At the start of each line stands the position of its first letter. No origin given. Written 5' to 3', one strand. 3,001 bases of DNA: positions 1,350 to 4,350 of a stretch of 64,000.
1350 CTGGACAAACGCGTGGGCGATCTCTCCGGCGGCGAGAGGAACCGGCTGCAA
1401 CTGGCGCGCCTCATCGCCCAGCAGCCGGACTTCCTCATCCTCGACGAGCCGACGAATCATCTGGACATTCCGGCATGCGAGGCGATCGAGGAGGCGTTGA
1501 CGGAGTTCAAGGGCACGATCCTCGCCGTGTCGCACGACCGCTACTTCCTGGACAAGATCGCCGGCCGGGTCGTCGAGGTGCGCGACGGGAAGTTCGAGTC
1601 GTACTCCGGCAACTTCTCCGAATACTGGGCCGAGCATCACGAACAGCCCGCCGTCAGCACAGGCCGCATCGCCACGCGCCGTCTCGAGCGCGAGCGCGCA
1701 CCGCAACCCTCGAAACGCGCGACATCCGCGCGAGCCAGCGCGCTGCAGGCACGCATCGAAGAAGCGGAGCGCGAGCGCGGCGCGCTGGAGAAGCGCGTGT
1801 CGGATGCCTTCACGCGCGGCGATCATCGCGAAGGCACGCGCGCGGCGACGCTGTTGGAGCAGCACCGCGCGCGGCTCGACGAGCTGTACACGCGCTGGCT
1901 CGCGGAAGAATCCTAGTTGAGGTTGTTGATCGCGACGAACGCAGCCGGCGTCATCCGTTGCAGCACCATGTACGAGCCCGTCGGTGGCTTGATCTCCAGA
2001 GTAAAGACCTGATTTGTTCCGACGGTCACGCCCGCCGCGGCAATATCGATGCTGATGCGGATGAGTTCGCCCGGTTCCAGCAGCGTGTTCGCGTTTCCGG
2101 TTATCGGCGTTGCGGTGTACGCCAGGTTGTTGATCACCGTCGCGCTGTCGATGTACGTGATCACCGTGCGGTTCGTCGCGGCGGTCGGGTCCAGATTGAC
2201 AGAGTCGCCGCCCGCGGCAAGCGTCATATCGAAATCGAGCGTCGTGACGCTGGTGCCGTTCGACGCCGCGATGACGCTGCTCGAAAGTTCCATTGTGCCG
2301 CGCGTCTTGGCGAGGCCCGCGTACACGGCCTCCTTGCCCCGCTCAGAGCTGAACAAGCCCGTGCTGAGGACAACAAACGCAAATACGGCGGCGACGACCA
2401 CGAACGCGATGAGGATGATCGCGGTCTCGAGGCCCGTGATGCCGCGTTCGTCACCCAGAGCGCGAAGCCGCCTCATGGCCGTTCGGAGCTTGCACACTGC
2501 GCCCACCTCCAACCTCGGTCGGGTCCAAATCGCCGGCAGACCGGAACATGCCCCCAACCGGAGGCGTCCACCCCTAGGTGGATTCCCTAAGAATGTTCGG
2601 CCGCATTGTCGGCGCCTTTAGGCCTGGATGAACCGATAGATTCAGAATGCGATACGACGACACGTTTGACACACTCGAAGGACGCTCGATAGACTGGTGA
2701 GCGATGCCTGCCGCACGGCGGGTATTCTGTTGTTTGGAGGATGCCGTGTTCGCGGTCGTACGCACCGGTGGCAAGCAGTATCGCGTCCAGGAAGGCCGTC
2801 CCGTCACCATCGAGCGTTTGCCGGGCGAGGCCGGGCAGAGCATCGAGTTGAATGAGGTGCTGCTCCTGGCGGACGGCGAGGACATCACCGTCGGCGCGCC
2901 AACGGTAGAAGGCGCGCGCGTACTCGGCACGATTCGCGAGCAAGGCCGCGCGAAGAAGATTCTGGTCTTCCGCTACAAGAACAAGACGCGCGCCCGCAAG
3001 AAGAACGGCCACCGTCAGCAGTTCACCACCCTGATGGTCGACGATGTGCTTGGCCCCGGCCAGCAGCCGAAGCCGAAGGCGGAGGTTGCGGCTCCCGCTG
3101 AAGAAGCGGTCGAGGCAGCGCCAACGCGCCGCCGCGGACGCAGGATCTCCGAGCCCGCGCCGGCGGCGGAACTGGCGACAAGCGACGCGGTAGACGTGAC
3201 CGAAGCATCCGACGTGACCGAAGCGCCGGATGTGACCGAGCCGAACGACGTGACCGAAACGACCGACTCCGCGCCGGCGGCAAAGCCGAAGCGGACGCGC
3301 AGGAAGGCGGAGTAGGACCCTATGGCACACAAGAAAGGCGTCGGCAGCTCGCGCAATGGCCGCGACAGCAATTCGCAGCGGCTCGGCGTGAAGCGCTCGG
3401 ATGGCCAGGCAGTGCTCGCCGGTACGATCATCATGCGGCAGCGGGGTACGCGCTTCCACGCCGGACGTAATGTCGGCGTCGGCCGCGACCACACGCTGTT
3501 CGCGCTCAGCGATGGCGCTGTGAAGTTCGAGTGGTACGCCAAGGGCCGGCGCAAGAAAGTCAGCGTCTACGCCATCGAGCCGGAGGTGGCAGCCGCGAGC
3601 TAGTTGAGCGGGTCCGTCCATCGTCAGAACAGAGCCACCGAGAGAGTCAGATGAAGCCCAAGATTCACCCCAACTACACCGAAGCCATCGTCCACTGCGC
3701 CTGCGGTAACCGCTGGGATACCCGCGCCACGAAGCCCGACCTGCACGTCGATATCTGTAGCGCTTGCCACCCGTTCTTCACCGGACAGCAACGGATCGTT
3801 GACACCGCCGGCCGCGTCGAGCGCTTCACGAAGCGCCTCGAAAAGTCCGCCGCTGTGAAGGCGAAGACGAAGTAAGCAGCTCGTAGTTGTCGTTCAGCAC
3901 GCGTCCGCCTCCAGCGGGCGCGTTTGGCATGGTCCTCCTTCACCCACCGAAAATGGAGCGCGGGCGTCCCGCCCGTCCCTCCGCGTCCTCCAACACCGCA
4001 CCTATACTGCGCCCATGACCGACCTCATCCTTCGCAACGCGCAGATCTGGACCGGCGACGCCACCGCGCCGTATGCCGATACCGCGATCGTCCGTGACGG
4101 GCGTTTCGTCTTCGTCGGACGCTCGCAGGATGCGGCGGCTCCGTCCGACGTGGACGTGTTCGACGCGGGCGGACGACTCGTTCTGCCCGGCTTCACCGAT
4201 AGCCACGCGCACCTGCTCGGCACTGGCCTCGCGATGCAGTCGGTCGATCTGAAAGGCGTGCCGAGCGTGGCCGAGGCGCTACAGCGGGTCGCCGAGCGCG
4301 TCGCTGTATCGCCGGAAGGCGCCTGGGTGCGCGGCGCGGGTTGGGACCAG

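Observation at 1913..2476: Archaellin-type class III signal-peptide protein in a bacterial housekeeping context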

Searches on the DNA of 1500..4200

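Call 75: search_rna_families(source=window, start=1500, end=4200, threshold=evalue, max_evalue=1)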
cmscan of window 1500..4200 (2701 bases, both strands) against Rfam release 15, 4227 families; matches with E-value up to 1: 0.
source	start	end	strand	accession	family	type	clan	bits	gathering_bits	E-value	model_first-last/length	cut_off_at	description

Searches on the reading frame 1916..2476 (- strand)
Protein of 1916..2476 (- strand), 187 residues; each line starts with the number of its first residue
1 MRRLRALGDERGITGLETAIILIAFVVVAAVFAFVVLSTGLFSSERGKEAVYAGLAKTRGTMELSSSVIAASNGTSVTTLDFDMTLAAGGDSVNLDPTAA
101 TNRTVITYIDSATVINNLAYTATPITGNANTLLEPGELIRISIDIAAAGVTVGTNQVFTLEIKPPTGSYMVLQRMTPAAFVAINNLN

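Call 4: search_protein_families(library=pfam, proteins=[window:1916-2476:-], max_evalue=1)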
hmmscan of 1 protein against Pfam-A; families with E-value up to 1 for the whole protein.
window:1916-2476:- (187 aa): 2 families
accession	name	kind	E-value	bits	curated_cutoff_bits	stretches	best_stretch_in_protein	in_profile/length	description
PF01917.21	Arch_flagellin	-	1.9e-24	87.3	29.5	1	12-173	1-161/162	Archaebacterial flagellin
PF14029.11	DUF4244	-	0.028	14.3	27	1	2-39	2-39/54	Protein of unknown function (DUF4244)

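Call 5: search_protein_families(library=ncbifam, proteins=[window:1916-2476:-], max_evalue=1)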
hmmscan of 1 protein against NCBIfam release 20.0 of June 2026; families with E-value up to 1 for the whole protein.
window:1916-2476:- (187 aa): 3 families
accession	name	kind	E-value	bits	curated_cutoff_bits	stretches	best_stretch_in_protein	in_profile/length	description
TIGR02537.2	arch_flag_Nterm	domain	1.9e-09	36.8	20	1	9-40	1-32/33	archaellin/type IV pilin N-terminal domain-containing protein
NF006325.0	PRK08541.1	subfamily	2.7e-05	24.1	210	1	9-99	7-98/221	flagellin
TIGR04205.1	classIII_w_PIP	hypoth_equivalog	0.096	12.7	65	1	12-58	3-49/67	class III signal peptide domain-containing protein, archaeosortase D/PIP-CTERM system-associated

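Call 80: predict_structure(alignment_id=A1)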
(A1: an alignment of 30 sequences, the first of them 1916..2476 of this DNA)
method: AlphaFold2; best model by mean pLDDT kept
length: 187 residues; sequences in the alignment: 30
mean_pLDDT: 84.3   pTM: 0.64
mean pLDDT of the five models: 84.3, 83.9, 83.5, 82.5, 82.4
residues with pLDDT >= 90: 79; 70-90: 89; 50-70: 9; < 50: 10
segments of 3 or more residues with pLDDT < 50: 1-10
pLDDT, mean of each block of 10 residues (from residue 1): 45 76 93 90 84 69 85 91 83 85 89 90 87 88 90 91 85 92 90
secondary structure, 60 per line:
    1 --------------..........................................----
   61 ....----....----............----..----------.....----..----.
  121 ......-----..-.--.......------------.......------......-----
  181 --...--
elements in order: H15-56 E61-64 E69-72 E77-88 E105-109 E120-126 E138-144 E157-163 E170-175 E183-185

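Call 83: fold_search(model_id=the predicted structure, library=pdb)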
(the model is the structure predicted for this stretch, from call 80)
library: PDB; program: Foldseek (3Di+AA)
matches with E <= 10: 1010; with E <= 0.001: 20
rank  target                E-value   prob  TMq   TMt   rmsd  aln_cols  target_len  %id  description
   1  9i5h_C                1.3e-15  1.00  0.64  0.65   4.7       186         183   43  Structure of the bacterial archaellum from L. aerophila (released 2025-05-21)
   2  7txi                  3.7e-11  1.00  0.65  0.62   4.5       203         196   23  Cryo-EM of A. pernix flagellum (released 2022-06-01)
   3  7ofq_A                1.9e-10  1.00  0.63  0.57   4.8       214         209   18  The archaellum of Methanocaldococcus villosus (released 2022-01-19)
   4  9eq7_A                5.6e-10  1.00  0.62  0.64   4.6       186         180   19  Halobacterium salinarum archaellum filament (released 2024-07-17)
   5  5tfy_A                8.2e-10  1.00  0.57  0.64   4.8       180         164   28  The archaeal flagellum of Methanospirillum hungatei strain JF1. (released 2016-12-07)
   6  7ofq_B                9.1e-10  1.00  0.61  0.55   7.1       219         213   16  The archaellum of Methanocaldococcus villosus (released 2022-01-19)
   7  9eq7_L                1.8e-09  1.00  0.62  0.64   4.2       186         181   18  Halobacterium salinarum archaellum filament (released 2024-07-17)
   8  9eq7_E                2.3e-09  1.00  0.61  0.64   4.6       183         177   19  Halobacterium salinarum archaellum filament (released 2024-07-17)
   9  9eq7_J                3.1e-09  1.00  0.62  0.65   4.4       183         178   18  Halobacterium salinarum archaellum filament (released 2024-07-17)
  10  9eq7_B                3.5e-09  1.00  0.61  0.64   4.4       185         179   18  Halobacterium salinarum archaellum filament (released 2024-07-17)
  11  5z1l_A                3.5e-09  1.00  0.64  0.61   4.2       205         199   15  Cryo-EM structure of Methanoccus maripaludis archaellum (released 2019-02-13)
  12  8rh5_A                8.3e-09  1.00  0.63  0.54   4.9       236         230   18  Oxiplasma meridianum archaellum (released 2025-01-01)
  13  8cwm_0                1.8e-08  1.00  0.59  0.40   6.7       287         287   18  Cryo-EM structure of the supercoiled S. islandicus REY15A archaeal flagellar filament (released 2022-09-07)
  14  8qx4_A                2.9e-08  1.00  0.54  0.36  11.2       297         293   16  Sulfolobus acidocaldarius Archaellum filament. (released 2024-10-30)
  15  5o4u_A                6.3e-07  1.00  0.55  0.51   6.1       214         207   18  The flagellin of Pyrococcus furiosus (released 2017-07-05)
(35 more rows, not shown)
